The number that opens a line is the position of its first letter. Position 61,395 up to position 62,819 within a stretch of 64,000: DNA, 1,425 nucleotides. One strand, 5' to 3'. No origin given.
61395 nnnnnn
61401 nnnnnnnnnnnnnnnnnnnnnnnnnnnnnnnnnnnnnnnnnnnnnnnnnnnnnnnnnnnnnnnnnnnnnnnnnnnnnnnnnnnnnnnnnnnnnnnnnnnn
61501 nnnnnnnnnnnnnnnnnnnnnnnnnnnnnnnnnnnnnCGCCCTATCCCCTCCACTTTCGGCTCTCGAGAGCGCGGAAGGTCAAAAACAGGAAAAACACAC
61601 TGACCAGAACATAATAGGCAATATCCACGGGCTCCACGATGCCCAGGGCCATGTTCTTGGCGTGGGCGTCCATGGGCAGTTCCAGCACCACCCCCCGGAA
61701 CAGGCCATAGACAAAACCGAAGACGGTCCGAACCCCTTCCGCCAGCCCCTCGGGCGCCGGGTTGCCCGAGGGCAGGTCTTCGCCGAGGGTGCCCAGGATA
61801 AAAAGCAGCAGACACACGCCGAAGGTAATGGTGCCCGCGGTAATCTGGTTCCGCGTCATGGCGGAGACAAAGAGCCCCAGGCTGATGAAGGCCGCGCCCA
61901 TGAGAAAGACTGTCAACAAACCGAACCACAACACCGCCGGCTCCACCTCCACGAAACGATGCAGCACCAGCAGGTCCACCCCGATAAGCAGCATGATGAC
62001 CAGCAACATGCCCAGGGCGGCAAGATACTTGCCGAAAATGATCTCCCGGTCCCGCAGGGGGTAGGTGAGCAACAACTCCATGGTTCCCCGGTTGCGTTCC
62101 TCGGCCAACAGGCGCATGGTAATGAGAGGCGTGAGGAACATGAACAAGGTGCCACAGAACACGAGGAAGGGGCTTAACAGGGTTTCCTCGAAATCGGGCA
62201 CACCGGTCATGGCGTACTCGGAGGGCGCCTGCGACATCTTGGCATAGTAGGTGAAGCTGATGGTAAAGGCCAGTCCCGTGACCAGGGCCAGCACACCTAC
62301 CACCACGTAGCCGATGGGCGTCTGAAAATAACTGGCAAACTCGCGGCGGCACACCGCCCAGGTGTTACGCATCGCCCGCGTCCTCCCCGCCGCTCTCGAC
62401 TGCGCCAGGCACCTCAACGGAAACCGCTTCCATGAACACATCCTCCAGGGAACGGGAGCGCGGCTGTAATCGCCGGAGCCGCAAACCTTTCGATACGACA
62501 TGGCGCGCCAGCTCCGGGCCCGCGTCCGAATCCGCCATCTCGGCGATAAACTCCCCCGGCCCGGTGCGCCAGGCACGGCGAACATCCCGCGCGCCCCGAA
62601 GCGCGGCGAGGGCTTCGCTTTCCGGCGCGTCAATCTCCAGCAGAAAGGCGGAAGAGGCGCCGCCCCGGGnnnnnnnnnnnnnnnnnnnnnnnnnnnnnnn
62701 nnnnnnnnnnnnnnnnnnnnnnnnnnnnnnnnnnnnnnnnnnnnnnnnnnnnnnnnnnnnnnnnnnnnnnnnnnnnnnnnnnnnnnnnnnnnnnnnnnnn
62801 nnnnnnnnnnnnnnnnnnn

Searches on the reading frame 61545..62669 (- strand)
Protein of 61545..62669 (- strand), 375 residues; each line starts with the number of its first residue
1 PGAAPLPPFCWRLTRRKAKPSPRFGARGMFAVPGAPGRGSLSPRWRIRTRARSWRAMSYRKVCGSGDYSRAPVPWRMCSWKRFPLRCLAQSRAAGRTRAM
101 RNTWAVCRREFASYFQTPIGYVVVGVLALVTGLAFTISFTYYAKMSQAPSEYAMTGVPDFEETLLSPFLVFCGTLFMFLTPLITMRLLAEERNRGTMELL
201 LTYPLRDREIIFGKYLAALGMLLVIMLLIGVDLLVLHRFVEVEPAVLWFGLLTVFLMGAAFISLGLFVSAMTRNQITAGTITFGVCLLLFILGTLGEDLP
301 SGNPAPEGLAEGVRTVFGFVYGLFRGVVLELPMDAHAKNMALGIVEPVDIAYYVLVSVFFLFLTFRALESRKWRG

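Call 52: search_protein_families(library=pfam, proteins=[window:61545-62669:-], max_evalue=0.00001)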
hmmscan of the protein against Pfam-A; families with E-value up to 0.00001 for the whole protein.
window:61545-62669:- (375 aa): 5 families
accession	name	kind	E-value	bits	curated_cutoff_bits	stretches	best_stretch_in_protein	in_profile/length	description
PF12679.13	ABC2_membrane_2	-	5.5e-17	62.4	27.2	1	104-293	1-199/283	ABC-2 family transporter protein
PF12698.13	ABC2_membrane_3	-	1.9e-16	60.6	31.6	1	164-294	160-288/347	ABC-2 family transporter protein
PF01061.29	ABC2_membrane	-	5.6e-13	49.4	26.9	1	103-293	3-177/211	ABC-2 type transporter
PF13346.12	ABC2_membrane_5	-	8.3e-09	35.7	25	1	168-290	35-161/205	ABC-2 family transporter protein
PF12730.13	ABC2_membrane_4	-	1.2e-07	32.3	27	1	121-283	16-173/179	ABC-2 family transporter protein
